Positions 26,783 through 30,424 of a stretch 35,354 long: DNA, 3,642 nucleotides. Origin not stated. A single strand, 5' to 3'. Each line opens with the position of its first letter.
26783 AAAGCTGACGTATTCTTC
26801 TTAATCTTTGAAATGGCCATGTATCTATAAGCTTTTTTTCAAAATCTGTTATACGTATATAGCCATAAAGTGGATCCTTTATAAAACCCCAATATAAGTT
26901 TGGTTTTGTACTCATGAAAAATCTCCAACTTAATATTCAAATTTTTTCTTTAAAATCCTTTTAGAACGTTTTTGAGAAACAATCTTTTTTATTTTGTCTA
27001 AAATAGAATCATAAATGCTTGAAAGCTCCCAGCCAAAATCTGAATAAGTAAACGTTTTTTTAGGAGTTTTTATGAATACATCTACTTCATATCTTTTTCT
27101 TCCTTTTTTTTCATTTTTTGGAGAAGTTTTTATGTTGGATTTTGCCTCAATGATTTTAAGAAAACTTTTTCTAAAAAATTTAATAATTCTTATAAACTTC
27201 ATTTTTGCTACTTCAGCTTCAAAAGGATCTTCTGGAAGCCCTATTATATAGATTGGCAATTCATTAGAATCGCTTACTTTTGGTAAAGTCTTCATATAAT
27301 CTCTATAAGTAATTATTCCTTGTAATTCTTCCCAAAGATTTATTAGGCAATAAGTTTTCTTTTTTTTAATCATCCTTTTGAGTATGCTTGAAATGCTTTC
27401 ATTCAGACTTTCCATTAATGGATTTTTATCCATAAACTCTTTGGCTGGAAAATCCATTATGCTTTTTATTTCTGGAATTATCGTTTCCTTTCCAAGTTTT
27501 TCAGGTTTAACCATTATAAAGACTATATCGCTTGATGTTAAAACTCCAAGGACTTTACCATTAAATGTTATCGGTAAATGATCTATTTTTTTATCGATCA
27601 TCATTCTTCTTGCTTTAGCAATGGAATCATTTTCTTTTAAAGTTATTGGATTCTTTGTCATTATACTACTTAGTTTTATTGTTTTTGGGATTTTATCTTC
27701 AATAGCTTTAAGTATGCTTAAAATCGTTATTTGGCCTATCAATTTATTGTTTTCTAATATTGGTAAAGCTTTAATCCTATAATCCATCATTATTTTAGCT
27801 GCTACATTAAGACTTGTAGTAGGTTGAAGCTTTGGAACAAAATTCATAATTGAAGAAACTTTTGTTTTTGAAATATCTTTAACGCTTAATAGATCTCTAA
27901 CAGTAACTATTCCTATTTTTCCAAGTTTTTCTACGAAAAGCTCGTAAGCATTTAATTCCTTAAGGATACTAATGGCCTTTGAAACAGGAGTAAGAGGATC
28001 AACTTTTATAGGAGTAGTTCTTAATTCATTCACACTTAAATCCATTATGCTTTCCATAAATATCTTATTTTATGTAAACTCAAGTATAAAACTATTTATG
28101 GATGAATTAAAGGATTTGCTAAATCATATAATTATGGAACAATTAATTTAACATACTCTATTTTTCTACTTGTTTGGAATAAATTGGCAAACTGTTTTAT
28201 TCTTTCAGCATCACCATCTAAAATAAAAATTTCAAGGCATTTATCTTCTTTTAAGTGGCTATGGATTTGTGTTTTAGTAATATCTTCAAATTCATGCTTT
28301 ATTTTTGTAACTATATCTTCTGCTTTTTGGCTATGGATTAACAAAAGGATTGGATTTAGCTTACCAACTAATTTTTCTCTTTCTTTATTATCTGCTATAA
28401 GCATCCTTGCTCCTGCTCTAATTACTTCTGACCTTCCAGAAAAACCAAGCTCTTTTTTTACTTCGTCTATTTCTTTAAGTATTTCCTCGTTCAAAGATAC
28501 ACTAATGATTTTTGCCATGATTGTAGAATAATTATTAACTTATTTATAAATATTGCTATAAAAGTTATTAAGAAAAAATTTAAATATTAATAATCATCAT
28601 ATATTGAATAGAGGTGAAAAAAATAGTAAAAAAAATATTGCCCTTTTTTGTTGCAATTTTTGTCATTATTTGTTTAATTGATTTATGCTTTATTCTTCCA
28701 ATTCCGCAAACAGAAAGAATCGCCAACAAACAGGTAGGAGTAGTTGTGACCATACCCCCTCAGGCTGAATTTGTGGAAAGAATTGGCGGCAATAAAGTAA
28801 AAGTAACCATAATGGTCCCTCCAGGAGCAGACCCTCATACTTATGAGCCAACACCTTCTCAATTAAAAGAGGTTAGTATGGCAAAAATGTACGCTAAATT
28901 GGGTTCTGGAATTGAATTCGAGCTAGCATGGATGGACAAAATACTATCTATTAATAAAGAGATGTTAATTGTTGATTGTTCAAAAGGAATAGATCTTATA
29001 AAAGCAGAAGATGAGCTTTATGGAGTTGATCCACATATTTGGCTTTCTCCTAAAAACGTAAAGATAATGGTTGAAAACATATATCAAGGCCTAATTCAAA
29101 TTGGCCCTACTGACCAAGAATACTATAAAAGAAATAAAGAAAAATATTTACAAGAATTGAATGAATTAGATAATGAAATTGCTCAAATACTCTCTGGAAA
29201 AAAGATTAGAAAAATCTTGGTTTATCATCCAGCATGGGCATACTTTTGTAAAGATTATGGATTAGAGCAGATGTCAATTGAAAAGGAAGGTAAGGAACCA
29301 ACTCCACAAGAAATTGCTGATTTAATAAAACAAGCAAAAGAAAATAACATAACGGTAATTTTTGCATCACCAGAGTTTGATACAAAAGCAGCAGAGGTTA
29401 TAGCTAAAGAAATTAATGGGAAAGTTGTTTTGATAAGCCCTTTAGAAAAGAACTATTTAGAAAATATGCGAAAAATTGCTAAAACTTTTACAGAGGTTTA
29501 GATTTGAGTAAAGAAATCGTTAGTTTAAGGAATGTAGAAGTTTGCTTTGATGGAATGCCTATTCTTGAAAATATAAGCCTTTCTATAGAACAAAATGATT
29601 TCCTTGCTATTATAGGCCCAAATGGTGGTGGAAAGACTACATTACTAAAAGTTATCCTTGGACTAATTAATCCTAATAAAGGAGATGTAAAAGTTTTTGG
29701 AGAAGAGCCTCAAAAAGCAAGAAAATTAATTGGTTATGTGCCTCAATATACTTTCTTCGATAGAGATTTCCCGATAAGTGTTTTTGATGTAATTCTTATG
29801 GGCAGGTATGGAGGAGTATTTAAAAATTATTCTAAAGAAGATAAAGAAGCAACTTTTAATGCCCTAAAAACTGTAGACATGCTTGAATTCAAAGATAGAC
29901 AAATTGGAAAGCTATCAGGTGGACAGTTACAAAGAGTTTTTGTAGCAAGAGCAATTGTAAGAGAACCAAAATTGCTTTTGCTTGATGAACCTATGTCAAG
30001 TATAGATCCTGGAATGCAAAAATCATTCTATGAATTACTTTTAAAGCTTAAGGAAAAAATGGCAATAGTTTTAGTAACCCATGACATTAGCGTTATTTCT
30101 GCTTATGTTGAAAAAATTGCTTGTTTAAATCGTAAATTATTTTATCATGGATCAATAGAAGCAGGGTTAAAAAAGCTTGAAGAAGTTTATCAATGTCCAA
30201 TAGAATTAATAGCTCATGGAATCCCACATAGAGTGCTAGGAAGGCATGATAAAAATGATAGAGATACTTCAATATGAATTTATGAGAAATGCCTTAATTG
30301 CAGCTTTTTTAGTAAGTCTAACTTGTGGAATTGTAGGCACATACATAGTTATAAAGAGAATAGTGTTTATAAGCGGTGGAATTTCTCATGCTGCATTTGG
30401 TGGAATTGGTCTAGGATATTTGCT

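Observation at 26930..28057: Four-CBS protein fused to an HPF/RaiA-like domain, co-transcribed with a SAMHD1-type HD hydrolase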

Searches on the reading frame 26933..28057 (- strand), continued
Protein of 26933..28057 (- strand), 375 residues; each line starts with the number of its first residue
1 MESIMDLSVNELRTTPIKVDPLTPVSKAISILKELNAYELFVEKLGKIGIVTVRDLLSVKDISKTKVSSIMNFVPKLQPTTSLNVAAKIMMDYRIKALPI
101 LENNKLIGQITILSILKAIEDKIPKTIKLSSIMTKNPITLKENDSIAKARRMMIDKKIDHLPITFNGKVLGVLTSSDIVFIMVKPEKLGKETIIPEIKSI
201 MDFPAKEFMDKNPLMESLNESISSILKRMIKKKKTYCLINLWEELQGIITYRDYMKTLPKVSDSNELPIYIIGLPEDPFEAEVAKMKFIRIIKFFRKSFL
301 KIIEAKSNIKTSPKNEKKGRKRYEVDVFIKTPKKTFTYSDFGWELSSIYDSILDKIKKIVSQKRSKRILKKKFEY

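Call 64: search_protein_families(library=pfam, proteins=[L043:7155-9173:+, L012:4366-5871:+, L004:3386-4477:+, L009:9527-10843:+, L018:3636-5126:+, L066:7204-8169:+, L012:2793-3200:+, L081:4179-4433:+], max_evalue=0.00001)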
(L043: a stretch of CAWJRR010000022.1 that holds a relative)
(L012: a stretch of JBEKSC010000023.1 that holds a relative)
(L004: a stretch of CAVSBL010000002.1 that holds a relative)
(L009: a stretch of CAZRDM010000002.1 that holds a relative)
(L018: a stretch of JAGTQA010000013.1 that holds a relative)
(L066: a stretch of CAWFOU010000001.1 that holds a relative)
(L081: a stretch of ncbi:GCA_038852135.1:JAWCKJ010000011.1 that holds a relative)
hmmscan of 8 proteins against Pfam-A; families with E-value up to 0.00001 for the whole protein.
L043:7155-9173:+ (673 aa): 1 family
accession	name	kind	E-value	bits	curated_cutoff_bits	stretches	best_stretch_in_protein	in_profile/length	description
PF01496.24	V_ATPase_I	-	1e-37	130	30.7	2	227-439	244-458/815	V-type ATPase 116kDa subunit family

L012:4366-5871:+ (502 aa): 3 families
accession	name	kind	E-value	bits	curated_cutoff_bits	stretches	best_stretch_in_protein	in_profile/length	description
PF13607.11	Succ_CoA_lig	-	6.6e-54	181.8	27.4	1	187-324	1-138/138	Succinyl-CoA ligase like flavodoxin domain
PF13380.12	CoA_binding_2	-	2.9e-25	89.4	22.8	1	29-156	1-114/116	CoA binding domain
PF02629.25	CoA_binding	-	1.1e-07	33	22.3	1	28-123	3-97/97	CoA binding domain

L004:3386-4477:+ (364 aa): 2 families
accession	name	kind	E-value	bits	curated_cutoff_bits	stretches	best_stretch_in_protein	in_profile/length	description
PF01895.24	PhoU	-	2.4e-18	66.7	23.5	1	141-232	1-88/89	PhoU domain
PF04014.23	MazE_antitoxin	-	2.8e-07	30.8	24.7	1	7-50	1-44/48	Antidote-toxin recognition MazE, bacterial antitoxin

L009:9527-10843:+ (439 aa): 3 families
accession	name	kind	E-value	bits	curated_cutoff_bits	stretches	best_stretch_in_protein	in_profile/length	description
PF01978.25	TrmB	-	1.9e-15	56.9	25.6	1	19-85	1-67/68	Sugar-specific transcriptional regulator TrmB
PF11495.14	Regulator_TrmB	-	2.2e-11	43.9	22.2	0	129-271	2-134/233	Archaeal transcriptional regulator TrmB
PF12802.13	MarR_2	-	2.7e-07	31.1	27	1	22-73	1-53/61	MarR family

L018:3636-5126:+ (497 aa): 4 families
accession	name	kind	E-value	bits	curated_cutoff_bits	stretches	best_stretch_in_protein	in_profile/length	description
PF17767.7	NAPRTase_N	-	2.1e-24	86.7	32.6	1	20-147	2-125/125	Nicotinate phosphoribosyltransferase (NAPRTase) N-terminal domain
PF17956.6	NAPRTase_C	-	2.3e-18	67.1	23.3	1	425-483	52-110/111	Nicotinate phosphoribosyltransferase C-terminal domain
PF04095.22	NAPRTase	-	3.2e-08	34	20.8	1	175-364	3-196/239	Nicotinate phosphoribosyltransferase (NAPRTase) family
PF02749.22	QRPTase_N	-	3.1e-07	30.9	27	1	89-148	27-80/82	Quinolinate phosphoribosyl transferase, N-terminal domain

L066:7204-8169:+ (322 aa): 2 families
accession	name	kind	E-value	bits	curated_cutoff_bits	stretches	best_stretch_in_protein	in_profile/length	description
PF00185.30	OTCace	-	1e-55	188.6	29.4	1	165-319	1-156/157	Aspartate/ornithine carbamoyltransferase, Asp/Orn binding domain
PF02729.26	OTCace_N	-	4.2e-46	157.1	29.9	1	19-159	1-148/148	Aspartate/ornithine carbamoyltransferase, carbamoyl-P binding domain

L012:2793-3200:+ (136 aa): 1 family
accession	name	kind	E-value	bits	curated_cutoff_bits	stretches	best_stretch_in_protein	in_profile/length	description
PF01155.25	HypA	-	2e-25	89.5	28.9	1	1-120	1-111/112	Hydrogenase/urease nickel incorporation, metallochaperone, hypA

L081:4179-4433:+ (85 aa): 0 families

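Call 68: search_protein_families(library=padloc, proteins=[window:26933-28057:-], max_evalue=0.01)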
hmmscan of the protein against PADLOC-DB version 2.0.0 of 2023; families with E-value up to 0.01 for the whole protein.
window:26933-28057:- (375 aa): 0 families

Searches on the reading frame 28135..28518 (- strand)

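Call 3: search_protein_families(library=pfam, proteins=[window:28135-28518:-], max_evalue=1)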
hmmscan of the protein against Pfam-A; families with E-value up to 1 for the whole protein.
window:28135-28518:- (128 aa): 2 families
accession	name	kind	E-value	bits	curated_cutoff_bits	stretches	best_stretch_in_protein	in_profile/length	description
PF08753.17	NikR_C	-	7.1e-17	61.8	22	1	62-126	11-75/77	NikR C terminal nickel binding domain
PF01402.27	RHH_1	-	1.4e-06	28.5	20.5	1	5-41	2-37/39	Ribbon-helix-helix protein, copG family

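Call 4: search_protein_families(library=ncbifam, proteins=[window:28135-28518:-], max_evalue=1)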
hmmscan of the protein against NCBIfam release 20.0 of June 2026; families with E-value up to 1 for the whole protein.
window:28135-28518:- (128 aa): 10 families
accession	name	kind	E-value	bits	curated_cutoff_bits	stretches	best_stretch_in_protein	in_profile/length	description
NF002169.0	PRK01002.1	subfamily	3.8e-23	82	111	1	5-126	7-131/141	nickel responsive regulator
NF002815.0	PRK02967.1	equivalog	6.8e-22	78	83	1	5-126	4-128/139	nickel-responsive transcriptional regulator NikR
TIGR02793.1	nikR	equivalog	8.4e-20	71.4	175.45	1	5-126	3-126/129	nickel-responsive transcriptional regulator NikR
NF003381.0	PRK04460.1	equivalog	2.3e-16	60.2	105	1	5-126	7-130/139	nickel-responsive transcriptional regulator NikR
NF001884.0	PRK00630.1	subfamily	1.8e-12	47.6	119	1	5-126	13-139/148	nickel responsive regulator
NF053762.1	aCcr1_fam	equivalog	0.0006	19.6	60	1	3-39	1-36/38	aCcr1 family cell cycle regulator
TIGR01453.1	grpIintron_endo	subfamily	0.0043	17.1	56.05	1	16-123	99-193/215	group I intron endonuclease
TIGR02606.1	antidote_CC2985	hypoth_equivalog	0.024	14.7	46.2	1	6-51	3-48/70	type II toxin-antitoxin system ParD family antitoxin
NF058555.1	TransRegCdrSHalo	equivalog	0.085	12.9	100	1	17-47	16-46/61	transcriptional regulator CdrS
NF040775.1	endonuc_Nei2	equivalog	0.095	12.1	400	1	63-97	40-74/252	endonuclease VIII Nei2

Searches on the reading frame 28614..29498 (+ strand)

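Call 72: search_protein_families(library=pfam, proteins=[window:28614-29498:+], max_evalue=0.00001)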
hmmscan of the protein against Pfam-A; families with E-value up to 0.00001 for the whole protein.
window:28614-29498:+ (295 aa): 1 family
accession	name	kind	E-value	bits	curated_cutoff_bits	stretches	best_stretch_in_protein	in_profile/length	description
PF01297.22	ZnuA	-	2.5e-76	257.1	29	1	43-294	1-262/263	Zinc-uptake complex component A periplasmic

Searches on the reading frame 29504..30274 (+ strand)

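Call 72: search_protein_families(library=pfam, proteins=[window:29504-30274:+], max_evalue=0.00001)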
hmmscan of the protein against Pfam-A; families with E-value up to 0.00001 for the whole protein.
window:29504-30274:+ (257 aa): 2 families
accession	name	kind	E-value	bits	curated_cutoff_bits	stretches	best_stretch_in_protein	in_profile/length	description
PF00005.33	ABC_tran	-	6.2e-31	108.3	25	1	21-164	1-136/137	ABC transporter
PF13304.12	AAA_21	-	9.6e-14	52.6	27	1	136-198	237-303/304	AAA domain, putative AbiEii toxin, Type IV TA system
